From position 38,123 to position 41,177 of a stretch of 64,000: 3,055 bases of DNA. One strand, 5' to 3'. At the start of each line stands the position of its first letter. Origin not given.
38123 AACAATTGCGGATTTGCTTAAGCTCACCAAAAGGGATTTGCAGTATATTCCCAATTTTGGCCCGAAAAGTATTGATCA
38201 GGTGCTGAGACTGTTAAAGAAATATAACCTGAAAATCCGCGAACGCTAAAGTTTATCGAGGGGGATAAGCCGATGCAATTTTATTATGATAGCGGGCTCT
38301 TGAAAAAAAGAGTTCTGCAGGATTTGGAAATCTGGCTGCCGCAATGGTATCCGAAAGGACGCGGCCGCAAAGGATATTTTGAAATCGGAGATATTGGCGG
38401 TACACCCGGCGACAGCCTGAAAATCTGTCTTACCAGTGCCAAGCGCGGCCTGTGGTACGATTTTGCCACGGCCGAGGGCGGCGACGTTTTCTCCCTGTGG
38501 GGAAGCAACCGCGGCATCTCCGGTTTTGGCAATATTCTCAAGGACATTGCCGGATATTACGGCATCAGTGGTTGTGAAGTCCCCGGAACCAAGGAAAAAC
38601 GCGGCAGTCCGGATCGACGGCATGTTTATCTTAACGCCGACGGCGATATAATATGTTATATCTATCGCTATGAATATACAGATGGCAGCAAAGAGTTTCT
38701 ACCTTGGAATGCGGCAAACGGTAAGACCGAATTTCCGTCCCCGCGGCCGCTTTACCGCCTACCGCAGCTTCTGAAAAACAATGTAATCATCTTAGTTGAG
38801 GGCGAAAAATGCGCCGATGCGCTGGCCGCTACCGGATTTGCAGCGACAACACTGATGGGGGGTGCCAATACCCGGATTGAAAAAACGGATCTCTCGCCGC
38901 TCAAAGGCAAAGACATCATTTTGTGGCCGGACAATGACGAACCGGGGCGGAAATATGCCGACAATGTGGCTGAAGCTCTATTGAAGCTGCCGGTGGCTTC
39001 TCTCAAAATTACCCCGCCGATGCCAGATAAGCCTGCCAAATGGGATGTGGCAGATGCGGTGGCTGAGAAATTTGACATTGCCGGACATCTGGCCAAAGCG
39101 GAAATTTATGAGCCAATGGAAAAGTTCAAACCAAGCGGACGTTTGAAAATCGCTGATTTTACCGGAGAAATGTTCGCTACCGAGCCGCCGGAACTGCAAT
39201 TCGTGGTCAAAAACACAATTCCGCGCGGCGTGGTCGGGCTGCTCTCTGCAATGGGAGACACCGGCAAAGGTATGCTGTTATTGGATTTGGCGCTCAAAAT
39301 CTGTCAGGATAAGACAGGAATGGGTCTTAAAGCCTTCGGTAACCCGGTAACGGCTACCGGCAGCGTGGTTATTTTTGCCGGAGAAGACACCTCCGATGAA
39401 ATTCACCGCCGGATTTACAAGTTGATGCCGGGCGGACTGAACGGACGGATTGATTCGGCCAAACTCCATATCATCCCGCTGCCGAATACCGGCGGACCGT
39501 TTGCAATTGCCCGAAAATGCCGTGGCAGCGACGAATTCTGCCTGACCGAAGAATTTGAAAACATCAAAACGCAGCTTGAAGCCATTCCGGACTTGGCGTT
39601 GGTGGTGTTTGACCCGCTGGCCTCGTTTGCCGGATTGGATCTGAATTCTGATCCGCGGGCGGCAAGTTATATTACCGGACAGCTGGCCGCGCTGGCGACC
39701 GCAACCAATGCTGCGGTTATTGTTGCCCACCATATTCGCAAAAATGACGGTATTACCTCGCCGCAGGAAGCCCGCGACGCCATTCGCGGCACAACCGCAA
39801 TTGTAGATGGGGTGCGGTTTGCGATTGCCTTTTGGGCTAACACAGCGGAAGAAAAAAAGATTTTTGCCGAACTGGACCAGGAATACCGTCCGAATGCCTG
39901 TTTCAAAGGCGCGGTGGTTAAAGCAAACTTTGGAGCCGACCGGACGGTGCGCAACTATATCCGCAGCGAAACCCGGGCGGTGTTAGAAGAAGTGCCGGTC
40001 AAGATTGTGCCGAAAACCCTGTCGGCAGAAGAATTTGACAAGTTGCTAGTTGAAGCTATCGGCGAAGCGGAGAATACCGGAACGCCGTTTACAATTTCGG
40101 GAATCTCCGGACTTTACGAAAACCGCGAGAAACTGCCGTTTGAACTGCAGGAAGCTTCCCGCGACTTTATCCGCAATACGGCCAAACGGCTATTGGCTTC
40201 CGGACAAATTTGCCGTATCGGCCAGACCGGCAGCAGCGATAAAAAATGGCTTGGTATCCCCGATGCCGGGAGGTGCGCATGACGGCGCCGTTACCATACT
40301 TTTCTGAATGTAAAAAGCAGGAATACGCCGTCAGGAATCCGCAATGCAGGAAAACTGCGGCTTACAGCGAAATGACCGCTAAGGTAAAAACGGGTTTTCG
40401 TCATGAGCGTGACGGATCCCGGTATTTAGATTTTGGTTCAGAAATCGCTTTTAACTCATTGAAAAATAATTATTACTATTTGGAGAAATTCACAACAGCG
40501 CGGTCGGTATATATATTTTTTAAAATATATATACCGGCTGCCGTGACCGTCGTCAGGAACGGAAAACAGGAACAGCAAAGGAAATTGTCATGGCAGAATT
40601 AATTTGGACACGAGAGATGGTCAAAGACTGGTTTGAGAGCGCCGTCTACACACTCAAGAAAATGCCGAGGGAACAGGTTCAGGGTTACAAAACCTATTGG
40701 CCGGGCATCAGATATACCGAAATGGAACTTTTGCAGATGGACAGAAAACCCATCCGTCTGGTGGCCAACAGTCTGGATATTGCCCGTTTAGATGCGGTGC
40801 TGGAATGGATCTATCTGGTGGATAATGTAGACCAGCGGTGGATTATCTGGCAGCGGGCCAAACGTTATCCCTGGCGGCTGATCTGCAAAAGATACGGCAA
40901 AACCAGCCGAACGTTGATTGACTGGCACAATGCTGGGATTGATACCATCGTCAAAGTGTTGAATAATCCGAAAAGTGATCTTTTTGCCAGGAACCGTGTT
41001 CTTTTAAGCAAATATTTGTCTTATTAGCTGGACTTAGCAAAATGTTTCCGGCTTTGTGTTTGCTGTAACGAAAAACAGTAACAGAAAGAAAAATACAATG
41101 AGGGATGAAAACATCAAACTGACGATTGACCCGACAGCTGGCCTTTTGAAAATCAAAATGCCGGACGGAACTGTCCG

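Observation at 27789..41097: Eight copies of a bipartite promoter/5'UTR cassette, with the downstream octamer fixed by strand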

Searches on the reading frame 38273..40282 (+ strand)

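Call 16: search_protein_families(library=pfam, proteins=[window:38273-40282:+], max_evalue=0.01)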
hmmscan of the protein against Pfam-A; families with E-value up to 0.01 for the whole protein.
window:38273-40282:+ (669 aa): 4 families
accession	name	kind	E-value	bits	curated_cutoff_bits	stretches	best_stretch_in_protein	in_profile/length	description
PF13481.12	AAA_25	-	7e-32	111.1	27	1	291-492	5-194/195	AAA domain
PF01751.28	Toprim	-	1.5e-05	25.5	23.1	1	171-237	1-81/96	Toprim domain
PF13155.12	Toprim_2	-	0.0012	19.7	22.1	1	183-238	11-68/88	Toprim-like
PF13662.12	Toprim_4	-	0.0095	16.6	25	0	171-241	2-79/85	Toprim domain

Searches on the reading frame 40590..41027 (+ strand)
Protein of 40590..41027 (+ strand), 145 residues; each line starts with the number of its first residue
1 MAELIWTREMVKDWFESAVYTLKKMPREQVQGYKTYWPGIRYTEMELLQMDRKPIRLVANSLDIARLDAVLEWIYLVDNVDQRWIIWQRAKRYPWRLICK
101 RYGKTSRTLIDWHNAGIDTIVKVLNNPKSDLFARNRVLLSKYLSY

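Call 16: search_protein_families(library=pfam, proteins=[window:40590-41027:+], max_evalue=0.01)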
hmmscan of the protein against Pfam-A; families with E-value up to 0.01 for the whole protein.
window:40590-41027:+ (145 aa): 1 family
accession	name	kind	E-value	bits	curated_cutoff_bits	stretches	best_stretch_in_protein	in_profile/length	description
PF19889.5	DUF6362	-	1e-19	71.2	31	1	23-119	1-97/98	Domain of unknown function (DUF6362)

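Call 29: search_protein_families(library=phrogs, proteins=[window:40590-41027:+], max_evalue=0.001)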
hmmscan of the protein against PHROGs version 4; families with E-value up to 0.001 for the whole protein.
window:40590-41027:+ (145 aa): 1 family
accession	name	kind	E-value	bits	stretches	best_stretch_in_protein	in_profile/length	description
phrog_6836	-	unknown function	4.5e-24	85.9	1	3-128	9-136/144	-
